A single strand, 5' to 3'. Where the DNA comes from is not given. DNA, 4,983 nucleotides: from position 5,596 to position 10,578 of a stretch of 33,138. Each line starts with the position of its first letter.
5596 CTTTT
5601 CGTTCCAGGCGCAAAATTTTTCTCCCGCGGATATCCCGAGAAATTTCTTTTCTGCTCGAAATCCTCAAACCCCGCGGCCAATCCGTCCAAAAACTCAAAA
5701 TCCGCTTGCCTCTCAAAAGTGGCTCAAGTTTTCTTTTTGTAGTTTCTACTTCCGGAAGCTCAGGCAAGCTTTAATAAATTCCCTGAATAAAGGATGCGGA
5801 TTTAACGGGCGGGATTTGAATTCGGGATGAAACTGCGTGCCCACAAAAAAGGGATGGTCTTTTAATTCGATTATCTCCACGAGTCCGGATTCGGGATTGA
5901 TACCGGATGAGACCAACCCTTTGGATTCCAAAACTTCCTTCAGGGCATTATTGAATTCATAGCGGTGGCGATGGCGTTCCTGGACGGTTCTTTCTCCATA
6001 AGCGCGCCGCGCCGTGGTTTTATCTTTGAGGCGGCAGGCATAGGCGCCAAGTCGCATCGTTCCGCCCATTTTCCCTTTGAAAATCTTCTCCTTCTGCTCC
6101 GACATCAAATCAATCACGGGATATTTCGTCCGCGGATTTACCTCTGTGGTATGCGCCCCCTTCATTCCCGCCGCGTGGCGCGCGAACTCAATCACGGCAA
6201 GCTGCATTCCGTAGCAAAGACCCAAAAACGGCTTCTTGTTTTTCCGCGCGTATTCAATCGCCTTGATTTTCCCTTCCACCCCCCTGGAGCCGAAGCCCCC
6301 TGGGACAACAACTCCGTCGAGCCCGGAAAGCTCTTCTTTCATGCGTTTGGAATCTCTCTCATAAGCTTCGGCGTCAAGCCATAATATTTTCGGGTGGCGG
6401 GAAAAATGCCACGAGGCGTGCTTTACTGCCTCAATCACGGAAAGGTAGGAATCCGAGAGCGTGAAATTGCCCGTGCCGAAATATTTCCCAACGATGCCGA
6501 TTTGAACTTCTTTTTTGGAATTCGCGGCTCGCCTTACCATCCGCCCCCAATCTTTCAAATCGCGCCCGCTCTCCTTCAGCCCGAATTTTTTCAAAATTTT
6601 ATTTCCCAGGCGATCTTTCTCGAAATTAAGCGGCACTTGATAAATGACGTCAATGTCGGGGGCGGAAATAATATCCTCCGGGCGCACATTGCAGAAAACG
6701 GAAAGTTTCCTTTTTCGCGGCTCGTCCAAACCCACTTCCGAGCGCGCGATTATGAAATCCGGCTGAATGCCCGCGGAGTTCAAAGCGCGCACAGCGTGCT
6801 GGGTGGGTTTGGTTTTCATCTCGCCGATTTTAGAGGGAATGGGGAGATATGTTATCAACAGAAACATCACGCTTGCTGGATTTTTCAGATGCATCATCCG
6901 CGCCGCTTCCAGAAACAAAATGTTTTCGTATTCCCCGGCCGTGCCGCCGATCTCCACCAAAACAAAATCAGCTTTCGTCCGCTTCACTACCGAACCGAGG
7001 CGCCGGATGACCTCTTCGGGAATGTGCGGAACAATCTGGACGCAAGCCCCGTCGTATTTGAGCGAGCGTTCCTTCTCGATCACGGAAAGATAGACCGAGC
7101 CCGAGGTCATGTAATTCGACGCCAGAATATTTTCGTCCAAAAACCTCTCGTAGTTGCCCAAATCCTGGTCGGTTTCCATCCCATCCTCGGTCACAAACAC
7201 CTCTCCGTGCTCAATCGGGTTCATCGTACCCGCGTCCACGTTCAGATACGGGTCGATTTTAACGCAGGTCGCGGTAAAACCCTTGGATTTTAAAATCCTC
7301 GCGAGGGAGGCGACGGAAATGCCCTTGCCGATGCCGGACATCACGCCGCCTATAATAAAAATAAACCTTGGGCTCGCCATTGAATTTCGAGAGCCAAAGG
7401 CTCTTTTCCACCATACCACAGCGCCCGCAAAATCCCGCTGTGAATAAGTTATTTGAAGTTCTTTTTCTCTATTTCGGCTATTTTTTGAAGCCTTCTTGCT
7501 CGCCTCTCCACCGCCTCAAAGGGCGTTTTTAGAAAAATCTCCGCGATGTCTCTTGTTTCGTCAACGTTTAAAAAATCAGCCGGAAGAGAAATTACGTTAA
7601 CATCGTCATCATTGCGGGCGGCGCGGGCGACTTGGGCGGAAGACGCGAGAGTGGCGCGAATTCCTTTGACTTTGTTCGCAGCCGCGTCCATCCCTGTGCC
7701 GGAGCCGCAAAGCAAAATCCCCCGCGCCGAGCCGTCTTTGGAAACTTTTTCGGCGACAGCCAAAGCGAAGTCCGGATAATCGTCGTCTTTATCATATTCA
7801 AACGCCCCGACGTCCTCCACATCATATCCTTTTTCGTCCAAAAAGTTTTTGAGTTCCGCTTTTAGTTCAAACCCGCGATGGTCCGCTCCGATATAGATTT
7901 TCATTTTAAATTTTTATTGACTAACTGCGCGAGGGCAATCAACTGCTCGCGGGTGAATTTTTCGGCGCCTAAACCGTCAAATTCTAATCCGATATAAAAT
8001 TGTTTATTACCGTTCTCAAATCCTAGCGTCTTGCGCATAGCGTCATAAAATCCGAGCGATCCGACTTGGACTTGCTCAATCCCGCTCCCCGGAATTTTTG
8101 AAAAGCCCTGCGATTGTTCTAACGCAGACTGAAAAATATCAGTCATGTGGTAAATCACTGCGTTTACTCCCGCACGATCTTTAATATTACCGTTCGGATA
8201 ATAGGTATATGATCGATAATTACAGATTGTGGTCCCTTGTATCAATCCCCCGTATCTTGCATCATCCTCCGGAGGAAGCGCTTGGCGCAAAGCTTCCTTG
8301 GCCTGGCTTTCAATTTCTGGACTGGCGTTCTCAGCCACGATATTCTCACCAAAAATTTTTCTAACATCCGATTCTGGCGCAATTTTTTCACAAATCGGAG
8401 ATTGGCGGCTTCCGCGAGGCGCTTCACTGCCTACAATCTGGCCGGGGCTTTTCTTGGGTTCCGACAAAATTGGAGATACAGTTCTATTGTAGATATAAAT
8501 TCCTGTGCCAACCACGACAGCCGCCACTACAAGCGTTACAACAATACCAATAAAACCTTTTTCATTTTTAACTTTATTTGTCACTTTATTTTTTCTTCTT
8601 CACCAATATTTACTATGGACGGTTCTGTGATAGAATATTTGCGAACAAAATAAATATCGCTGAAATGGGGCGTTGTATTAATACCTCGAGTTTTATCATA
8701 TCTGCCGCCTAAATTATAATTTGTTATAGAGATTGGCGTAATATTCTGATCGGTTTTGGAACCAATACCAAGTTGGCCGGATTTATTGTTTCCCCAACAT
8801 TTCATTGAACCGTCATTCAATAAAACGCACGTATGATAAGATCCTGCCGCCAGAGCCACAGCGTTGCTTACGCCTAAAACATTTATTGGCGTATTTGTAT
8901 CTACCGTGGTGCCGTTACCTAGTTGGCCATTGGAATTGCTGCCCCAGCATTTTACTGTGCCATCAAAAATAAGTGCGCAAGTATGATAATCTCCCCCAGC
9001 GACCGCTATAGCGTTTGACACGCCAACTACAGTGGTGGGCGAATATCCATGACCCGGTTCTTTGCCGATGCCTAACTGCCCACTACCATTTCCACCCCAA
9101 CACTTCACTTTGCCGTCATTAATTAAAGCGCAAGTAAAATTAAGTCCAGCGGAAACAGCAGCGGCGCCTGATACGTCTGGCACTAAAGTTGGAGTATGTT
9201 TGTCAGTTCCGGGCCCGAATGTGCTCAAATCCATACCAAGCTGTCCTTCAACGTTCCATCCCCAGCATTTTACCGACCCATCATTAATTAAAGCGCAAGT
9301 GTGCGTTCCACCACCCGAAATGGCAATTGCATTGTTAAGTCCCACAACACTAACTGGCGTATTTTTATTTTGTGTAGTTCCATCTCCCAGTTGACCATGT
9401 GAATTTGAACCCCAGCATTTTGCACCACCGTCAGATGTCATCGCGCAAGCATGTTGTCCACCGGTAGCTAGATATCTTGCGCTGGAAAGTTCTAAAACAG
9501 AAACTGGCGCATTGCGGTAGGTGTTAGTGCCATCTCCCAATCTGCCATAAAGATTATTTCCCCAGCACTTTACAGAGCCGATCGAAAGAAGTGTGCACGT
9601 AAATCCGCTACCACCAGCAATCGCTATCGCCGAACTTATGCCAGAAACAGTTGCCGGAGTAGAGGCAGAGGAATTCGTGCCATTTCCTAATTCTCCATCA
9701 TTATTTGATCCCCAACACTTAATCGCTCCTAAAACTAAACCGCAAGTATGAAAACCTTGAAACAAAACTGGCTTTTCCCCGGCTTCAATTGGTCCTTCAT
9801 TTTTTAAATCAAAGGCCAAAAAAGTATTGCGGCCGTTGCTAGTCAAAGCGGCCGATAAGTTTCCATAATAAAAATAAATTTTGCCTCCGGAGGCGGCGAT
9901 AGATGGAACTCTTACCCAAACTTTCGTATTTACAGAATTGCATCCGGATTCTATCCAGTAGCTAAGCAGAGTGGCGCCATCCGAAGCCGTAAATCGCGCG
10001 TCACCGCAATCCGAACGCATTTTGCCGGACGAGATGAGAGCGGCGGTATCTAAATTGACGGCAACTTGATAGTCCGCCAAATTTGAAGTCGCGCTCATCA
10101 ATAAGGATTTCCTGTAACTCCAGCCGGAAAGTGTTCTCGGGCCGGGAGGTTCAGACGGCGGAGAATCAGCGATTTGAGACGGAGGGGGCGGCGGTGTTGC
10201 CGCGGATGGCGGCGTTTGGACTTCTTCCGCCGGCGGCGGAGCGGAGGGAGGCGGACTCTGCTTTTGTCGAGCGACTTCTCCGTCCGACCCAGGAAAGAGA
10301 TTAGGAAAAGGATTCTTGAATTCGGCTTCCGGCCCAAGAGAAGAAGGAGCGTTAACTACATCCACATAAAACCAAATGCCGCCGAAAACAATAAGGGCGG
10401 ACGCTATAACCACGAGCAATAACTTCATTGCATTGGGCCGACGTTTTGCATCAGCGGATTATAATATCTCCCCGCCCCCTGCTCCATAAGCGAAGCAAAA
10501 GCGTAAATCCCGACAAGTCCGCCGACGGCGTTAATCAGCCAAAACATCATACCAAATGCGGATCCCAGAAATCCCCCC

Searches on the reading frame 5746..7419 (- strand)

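Call 82: search_protein_families(library=pfam, proteins=[window:5746-7419:-], max_evalue=0.0001)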
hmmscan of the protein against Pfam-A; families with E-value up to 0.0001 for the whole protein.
window:5746-7419:- (557 aa): 3 families
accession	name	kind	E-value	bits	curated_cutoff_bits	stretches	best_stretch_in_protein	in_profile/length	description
PF06418.20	CTP_synth_N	-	1.2e-101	340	26.1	1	18-281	1-265/265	CTP synthase N-terminus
PF00117.34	GATase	-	5.9e-40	137.4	22.8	1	321-550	2-189/190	Glutamine amidotransferase class-I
PF07722.19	Peptidase_C26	-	1.5e-06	28.6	20.5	1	385-533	95-219/219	Peptidase C26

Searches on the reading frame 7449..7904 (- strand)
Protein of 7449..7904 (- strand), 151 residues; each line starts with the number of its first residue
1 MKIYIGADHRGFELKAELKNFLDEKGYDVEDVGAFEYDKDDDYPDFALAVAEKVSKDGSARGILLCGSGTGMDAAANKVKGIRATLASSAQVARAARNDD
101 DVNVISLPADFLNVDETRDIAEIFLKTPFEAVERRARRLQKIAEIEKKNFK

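Call 82: search_protein_families(library=pfam, proteins=[window:7449-7904:-], max_evalue=0.0001)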
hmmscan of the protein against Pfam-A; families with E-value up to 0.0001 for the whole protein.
window:7449-7904:- (151 aa): 1 family
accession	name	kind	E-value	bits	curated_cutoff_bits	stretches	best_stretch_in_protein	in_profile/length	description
PF02502.23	LacAB_rpiB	-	9.9e-46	155.6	24.7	1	3-142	1-138/138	Ribose/Galactose Isomerase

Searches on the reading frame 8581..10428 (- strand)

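Call 82: search_protein_families(library=pfam, proteins=[window:8581-10428:-], max_evalue=0.0001)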
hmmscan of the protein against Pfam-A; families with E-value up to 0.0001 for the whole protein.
window:8581-10428:- (615 aa): 5 families
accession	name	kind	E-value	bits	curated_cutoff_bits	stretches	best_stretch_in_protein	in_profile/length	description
PF25390.1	WD40_RLD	-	1.6e-67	228.8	150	2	357-569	131-346/363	RCC1-like domain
PF00415.24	RCC1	-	1.6e-57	192.3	21.7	6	338-380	6-50/50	Regulator of chromosome condensation (RCC1) repeat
PF13540.12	RCC1_2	-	1.7e-53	177.6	22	6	524-552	2-30/30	Regulator of chromosome condensation (RCC1) repeat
PF10102.14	DUF2341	-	3.1e-19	69.6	23.4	1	140-214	1-76/84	Domain of unknown function (DUF2341)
PF25384.1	Alsin_RLD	-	9.7e-10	38.7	100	0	290-352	248-312/405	Alsin RCC1-like domain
